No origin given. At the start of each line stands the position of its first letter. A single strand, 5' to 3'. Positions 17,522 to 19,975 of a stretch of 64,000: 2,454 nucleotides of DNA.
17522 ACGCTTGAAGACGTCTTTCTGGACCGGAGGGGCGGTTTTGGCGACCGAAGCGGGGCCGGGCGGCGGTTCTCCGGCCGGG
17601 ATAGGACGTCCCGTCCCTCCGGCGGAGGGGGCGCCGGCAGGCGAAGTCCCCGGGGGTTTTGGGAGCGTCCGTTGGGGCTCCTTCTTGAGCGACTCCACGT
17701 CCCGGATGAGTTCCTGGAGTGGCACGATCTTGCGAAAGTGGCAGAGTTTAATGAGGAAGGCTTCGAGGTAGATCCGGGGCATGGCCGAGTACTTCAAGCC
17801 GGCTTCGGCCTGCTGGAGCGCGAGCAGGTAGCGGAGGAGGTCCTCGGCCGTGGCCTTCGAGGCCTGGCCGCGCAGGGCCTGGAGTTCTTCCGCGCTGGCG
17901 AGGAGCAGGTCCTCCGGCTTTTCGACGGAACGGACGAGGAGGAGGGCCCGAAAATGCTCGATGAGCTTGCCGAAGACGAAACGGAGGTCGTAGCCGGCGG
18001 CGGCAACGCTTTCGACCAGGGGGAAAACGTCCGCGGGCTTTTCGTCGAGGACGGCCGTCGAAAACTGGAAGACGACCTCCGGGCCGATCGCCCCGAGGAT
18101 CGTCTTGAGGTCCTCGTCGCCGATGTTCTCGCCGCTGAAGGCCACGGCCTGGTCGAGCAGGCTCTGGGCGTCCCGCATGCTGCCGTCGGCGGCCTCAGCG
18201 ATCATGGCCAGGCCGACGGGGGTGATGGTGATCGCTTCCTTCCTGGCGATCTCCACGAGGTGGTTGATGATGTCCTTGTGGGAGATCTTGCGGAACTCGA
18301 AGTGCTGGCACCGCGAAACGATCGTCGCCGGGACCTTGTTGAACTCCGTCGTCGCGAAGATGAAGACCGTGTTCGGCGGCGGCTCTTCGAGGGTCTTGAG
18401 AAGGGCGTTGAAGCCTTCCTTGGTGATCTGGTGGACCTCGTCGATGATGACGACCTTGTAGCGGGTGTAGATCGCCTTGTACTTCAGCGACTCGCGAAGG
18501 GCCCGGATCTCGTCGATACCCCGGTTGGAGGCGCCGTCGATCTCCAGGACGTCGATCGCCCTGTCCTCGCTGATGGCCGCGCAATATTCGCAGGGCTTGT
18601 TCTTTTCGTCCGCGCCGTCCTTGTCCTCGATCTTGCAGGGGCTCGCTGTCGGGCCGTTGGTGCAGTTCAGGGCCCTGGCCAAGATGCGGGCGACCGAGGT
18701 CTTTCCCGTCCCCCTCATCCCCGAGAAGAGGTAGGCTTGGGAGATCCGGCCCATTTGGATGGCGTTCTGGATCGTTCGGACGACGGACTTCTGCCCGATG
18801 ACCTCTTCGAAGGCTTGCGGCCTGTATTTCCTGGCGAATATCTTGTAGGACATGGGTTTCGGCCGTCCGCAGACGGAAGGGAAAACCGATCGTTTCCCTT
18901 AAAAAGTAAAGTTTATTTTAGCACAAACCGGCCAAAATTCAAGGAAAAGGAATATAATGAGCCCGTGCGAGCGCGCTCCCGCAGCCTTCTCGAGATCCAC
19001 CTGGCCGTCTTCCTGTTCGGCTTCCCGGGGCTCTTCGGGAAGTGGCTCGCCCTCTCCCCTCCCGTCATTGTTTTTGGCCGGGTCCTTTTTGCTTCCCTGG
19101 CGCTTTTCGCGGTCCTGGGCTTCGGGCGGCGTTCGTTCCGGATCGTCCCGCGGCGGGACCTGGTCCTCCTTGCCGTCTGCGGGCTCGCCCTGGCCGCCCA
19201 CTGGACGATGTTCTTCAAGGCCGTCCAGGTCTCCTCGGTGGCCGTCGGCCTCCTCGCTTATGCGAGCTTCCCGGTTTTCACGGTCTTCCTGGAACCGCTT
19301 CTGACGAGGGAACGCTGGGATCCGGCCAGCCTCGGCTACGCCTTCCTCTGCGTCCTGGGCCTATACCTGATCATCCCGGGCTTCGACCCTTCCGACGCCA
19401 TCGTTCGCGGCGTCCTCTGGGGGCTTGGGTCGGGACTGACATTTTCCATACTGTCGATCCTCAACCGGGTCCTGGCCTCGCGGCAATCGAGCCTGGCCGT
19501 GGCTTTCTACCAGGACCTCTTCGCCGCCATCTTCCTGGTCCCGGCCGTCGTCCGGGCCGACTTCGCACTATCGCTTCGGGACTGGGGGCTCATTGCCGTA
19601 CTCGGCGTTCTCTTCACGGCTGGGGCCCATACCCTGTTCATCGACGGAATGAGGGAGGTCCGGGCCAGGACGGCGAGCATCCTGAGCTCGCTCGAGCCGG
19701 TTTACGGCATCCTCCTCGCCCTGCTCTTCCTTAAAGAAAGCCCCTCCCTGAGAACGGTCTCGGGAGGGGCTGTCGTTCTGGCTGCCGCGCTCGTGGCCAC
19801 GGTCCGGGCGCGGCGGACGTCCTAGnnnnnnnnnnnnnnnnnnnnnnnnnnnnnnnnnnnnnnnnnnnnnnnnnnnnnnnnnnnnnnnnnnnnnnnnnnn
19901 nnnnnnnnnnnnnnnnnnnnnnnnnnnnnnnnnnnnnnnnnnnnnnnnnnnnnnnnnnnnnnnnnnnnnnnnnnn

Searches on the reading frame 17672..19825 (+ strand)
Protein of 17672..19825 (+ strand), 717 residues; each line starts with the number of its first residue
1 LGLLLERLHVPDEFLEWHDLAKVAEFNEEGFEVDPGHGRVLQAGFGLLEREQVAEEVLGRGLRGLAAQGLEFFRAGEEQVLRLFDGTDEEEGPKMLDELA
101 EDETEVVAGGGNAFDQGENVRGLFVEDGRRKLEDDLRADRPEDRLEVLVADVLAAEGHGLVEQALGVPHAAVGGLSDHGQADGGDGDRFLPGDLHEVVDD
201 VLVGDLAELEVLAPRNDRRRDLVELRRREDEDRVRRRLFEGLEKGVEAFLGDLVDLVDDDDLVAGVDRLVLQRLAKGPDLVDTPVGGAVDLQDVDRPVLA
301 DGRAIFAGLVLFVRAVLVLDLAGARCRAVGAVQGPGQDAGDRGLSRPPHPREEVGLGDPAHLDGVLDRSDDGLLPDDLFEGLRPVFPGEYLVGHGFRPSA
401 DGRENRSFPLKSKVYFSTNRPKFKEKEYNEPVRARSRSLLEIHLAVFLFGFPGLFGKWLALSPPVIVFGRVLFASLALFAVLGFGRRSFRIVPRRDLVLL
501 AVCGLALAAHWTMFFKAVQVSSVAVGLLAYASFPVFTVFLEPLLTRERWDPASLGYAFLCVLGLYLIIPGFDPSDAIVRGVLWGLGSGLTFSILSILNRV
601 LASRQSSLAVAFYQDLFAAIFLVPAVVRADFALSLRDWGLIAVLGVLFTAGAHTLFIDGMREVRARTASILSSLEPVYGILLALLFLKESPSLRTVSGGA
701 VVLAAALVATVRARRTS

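Call 76: search_protein_families(library=pfam, proteins=[window:17672-19825:+], max_evalue=0.00001)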
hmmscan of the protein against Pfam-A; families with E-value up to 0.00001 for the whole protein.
window:17672-19825:+ (717 aa): 1 family
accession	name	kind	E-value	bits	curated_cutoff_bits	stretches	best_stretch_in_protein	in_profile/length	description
PF00892.27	EamA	-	1.8e-33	116.2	28.2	2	579-709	2-133/135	EamA-like transporter family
